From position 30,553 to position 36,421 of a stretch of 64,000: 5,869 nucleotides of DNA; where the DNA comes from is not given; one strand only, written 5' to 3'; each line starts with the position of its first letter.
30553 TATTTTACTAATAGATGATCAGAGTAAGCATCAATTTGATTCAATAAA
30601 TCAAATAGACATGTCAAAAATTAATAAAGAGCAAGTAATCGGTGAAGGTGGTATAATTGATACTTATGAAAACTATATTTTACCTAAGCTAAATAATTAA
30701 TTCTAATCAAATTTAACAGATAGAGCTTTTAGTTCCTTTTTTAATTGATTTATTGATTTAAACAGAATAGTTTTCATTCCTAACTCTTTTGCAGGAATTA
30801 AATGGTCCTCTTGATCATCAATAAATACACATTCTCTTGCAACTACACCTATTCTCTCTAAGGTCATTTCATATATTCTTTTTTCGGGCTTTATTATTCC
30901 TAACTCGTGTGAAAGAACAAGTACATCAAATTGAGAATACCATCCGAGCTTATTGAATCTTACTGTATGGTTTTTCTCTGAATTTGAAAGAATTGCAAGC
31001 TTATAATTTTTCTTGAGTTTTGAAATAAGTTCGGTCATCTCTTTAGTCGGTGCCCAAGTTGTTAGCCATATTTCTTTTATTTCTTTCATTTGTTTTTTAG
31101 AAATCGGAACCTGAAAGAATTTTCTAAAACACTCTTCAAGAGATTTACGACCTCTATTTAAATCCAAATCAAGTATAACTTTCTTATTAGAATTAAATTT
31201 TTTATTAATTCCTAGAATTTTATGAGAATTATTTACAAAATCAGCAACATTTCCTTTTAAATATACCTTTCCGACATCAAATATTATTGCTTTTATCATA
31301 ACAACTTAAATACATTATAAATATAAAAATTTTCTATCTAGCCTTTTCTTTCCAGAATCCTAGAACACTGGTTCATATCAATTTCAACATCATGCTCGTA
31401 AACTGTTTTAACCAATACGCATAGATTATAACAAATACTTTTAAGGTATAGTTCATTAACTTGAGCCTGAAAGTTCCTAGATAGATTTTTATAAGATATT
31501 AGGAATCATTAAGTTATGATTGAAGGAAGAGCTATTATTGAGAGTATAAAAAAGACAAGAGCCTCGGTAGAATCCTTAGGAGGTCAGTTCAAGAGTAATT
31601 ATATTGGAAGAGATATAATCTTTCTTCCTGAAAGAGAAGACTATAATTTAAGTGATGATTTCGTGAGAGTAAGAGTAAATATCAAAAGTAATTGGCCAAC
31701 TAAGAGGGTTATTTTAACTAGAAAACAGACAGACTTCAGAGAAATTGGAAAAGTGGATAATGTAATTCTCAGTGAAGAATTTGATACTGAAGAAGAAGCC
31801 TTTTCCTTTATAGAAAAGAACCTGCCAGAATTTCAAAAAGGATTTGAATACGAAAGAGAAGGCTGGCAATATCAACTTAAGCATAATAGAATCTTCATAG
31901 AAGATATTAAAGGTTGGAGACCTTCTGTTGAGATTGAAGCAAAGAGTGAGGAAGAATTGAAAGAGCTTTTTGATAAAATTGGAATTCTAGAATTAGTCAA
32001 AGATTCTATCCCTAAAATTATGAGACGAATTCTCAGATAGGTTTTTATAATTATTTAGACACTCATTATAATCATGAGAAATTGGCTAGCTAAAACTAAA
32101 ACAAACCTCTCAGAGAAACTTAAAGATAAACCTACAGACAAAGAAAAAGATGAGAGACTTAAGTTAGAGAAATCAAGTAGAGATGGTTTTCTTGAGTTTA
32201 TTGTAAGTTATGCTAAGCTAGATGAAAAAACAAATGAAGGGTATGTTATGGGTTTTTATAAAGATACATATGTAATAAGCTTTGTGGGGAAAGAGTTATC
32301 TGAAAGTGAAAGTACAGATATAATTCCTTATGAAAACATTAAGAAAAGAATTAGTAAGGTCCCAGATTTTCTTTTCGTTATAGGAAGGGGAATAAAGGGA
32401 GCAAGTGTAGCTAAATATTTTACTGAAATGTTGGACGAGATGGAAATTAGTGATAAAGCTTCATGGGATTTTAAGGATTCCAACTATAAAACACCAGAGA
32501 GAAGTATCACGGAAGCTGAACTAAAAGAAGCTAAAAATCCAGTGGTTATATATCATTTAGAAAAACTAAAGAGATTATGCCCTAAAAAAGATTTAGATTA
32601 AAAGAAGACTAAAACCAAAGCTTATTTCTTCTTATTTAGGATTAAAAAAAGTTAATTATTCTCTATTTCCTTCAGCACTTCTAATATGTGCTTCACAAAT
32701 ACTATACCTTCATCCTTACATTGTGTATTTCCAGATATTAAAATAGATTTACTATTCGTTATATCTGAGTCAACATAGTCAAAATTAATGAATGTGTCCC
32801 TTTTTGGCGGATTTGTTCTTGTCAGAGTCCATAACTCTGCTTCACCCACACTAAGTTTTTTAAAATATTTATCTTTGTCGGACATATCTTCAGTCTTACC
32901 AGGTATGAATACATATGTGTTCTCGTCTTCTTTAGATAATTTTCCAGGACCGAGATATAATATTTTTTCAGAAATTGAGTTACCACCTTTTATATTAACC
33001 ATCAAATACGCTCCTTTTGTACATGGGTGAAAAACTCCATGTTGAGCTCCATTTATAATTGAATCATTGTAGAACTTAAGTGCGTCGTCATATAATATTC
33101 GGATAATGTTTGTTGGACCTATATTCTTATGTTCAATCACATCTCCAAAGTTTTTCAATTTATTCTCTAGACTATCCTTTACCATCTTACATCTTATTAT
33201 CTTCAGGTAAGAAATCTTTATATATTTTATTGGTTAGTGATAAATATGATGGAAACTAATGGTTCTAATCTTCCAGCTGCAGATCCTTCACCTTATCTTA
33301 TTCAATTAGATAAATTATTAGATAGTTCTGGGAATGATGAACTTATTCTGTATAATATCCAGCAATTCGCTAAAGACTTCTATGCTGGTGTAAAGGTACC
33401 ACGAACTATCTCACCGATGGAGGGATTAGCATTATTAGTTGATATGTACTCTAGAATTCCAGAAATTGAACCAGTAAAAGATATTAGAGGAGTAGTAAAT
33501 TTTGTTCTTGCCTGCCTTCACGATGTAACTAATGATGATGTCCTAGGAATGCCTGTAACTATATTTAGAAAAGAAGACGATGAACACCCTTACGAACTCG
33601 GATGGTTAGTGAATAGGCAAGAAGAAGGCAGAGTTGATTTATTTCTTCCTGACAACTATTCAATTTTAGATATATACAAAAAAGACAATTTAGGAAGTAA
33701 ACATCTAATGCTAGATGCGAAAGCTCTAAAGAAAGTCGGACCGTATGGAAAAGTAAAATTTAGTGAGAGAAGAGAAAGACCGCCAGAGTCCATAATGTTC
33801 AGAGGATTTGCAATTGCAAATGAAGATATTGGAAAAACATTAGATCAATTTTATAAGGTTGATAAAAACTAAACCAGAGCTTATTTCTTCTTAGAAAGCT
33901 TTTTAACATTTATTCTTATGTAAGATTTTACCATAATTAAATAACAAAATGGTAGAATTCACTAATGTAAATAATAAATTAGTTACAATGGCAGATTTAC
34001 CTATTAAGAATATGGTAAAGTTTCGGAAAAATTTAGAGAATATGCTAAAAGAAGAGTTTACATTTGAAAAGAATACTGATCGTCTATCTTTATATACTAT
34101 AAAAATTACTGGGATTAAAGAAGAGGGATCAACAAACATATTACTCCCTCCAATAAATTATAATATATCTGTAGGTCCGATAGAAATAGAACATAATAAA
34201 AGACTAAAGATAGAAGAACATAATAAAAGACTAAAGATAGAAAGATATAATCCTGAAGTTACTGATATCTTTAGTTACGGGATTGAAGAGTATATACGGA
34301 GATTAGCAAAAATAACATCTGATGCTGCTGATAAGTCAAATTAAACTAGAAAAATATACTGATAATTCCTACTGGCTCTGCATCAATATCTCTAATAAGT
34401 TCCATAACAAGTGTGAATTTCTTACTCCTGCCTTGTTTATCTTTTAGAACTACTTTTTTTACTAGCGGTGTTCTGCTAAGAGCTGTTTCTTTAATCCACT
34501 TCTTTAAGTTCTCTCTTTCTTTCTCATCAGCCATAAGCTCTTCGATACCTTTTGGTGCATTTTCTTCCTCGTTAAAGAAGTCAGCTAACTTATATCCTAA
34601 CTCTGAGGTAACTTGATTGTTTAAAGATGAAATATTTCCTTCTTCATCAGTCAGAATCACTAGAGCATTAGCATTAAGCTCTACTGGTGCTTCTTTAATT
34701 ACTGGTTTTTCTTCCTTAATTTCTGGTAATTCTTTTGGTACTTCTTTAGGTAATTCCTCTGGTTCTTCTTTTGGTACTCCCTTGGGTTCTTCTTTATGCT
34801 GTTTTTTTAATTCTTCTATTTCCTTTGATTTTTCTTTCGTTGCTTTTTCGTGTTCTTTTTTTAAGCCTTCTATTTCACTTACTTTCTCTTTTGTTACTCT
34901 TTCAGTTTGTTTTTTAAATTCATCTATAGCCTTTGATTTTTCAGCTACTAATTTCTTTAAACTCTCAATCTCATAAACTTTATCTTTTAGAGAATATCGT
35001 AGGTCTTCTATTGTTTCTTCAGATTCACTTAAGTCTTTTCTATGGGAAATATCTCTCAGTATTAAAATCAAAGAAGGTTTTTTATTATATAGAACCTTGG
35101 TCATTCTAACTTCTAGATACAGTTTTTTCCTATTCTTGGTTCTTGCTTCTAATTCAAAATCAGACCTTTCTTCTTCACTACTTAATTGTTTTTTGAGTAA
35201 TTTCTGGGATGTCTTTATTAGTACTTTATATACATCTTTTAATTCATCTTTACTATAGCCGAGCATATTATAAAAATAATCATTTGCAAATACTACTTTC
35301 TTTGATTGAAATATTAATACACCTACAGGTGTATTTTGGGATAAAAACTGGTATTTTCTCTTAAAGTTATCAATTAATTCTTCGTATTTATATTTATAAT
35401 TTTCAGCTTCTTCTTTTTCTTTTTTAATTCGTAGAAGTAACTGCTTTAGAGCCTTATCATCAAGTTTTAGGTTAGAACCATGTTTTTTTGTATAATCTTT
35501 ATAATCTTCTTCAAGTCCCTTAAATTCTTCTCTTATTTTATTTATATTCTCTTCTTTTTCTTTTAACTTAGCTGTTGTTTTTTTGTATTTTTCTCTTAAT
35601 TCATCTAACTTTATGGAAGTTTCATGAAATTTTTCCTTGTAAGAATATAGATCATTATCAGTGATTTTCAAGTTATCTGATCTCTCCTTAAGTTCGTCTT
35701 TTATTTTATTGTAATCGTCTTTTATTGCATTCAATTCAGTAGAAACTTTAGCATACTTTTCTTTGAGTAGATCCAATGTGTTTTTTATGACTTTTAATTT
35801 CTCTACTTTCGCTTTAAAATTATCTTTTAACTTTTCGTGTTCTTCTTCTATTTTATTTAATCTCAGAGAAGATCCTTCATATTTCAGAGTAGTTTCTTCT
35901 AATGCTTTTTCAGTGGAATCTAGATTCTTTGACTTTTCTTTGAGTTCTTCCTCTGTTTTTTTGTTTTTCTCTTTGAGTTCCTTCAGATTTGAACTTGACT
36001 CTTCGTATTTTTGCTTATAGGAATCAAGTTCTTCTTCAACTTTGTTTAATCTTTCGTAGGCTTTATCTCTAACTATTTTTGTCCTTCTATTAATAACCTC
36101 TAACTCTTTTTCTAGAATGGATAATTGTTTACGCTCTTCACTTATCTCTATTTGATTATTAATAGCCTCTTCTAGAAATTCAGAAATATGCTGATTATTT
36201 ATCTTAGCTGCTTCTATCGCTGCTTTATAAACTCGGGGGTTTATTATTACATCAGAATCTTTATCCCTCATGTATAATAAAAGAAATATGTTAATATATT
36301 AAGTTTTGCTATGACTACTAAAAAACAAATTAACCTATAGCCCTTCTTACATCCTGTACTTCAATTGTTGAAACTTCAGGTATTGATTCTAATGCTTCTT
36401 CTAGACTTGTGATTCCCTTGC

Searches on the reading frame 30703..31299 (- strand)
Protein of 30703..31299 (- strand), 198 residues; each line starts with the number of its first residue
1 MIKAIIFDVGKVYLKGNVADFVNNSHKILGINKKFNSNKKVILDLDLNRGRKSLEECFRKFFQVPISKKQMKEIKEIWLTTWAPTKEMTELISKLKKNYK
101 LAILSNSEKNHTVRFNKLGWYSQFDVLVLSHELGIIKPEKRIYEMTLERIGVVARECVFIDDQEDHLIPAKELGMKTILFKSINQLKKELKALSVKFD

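Call 46: search_protein_families(library=pfam, proteins=[window:30703-31299:-])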
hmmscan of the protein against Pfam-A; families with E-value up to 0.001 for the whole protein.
window:30703-31299:- (198 aa): 3 families
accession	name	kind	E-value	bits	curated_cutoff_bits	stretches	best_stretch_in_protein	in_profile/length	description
PF13419.12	HAD_2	-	2.6e-15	57.4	23.8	1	54-179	45-177/178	Haloacid dehalogenase-like hydrolase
PF00702.32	Hydrolase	-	4e-14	53.9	26.4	1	2-174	1-191/191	haloacid dehalogenase-like hydrolase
PF13242.12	Hydrolase_like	-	4.1e-05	23.8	22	1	137-189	4-57/75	HAD-hyrolase-like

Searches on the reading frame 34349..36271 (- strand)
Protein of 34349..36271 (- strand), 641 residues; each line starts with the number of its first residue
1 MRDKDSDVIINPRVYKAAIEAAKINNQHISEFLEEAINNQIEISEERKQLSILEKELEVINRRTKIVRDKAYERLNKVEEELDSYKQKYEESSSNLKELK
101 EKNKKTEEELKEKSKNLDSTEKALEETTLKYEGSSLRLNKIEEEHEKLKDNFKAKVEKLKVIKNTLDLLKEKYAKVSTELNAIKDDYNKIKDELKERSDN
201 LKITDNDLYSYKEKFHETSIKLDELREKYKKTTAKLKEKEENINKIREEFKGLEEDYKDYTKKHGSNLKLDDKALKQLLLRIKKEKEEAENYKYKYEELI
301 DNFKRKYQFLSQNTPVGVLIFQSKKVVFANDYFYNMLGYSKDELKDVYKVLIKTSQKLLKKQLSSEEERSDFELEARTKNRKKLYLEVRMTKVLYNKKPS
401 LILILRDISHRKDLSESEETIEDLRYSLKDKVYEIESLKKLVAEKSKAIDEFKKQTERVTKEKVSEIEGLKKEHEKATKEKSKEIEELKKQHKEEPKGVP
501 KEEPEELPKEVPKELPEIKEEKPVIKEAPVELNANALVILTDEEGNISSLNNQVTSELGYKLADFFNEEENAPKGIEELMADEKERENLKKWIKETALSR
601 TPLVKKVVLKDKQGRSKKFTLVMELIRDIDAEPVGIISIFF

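Call 24: search_protein_families(library=pfam, proteins=[window:34349-36271:-], max_evalue=0.01)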
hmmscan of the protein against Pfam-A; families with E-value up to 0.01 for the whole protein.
window:34349-36271:- (641 aa): 7 families
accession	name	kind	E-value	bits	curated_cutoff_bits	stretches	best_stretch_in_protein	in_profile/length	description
PF13426.13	PAS_9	-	7.1e-14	52.4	27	1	316-409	2-102/103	PAS domain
PF00989.32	PAS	-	3.6e-10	40.3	22.6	1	307-408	3-113/113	PAS fold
PF13188.13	PAS_8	-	5.5e-07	29.7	21.8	1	306-344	2-40/65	PAS domain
PF19220.6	Rod_CreS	-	0.00033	20.3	100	1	154-261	4-110/359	Crescentin, rod domain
PF18095.7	PAS_12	-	0.0005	20.1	22.6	1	304-390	45-135/153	UPF0242 C-terminal PAS-like domain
PF18035.6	Bap31_Bap29_C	-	0.0062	17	30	1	434-462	2-30/52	Bap31/Bap29 cytoplasmic coiled-coil domain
PF10498.14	IFT57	-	0.0074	15.7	40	1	140-201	265-326/360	Intra-flagellar transport protein 57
